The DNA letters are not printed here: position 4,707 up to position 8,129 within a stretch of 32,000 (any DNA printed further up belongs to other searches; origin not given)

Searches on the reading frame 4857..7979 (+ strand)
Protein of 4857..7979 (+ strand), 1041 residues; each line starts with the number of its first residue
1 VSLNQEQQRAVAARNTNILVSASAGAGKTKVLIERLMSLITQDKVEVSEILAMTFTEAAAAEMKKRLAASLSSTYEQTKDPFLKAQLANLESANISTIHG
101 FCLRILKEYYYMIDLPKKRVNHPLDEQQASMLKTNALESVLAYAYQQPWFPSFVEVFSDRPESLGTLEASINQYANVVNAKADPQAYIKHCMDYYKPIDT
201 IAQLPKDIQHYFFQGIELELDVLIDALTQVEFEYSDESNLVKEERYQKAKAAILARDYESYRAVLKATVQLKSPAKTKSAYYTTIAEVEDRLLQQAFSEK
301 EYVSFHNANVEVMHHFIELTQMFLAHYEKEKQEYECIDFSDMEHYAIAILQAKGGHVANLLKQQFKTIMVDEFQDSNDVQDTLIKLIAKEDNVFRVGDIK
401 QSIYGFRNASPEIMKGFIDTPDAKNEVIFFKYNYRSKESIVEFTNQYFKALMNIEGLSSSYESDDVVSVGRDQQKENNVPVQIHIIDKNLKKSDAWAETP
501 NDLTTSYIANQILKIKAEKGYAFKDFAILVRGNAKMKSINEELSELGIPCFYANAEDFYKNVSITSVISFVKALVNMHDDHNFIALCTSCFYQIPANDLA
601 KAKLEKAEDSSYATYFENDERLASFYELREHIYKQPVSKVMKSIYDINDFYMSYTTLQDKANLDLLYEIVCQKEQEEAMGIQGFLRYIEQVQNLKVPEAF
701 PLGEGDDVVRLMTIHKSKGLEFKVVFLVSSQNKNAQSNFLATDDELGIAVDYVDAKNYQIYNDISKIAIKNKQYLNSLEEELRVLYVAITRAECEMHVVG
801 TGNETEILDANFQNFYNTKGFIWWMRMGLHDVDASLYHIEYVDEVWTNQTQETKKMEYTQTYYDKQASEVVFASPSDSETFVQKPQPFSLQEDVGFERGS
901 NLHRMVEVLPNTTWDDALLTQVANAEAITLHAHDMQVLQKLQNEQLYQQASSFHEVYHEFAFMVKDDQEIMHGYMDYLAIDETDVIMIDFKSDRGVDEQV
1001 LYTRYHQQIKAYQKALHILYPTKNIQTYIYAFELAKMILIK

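Call 67: search_protein_families(library=pfam, proteins=[window:4857-7979:+], max_evalue=0.00001)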
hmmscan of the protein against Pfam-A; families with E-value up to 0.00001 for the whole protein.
window:4857-7979:+ (1041 aa): 5 families
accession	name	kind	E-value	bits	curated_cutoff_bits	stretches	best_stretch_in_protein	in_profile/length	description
PF00580.27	UvrD-helicase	-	5.9e-58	197.1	23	1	3-419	1-268/271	UvrD/REP helicase N-terminal domain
PF13361.12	UvrD_C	-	4.6e-36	125.4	25.6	1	428-796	1-343/350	UvrD-like helicase C-terminal domain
PF13245.12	AAA_19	-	1.1e-17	65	25.1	1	7-407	1-134/134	AAA domain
PF13538.12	UvrD_C_2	-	1.3e-08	35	27.4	0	709-730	2-23/52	UvrD-like helicase C-terminal domain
PF01443.25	Viral_helicase1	-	2.1e-07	31.4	21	0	646-734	122-202/228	Viral superfamily 1 RNA helicase core domain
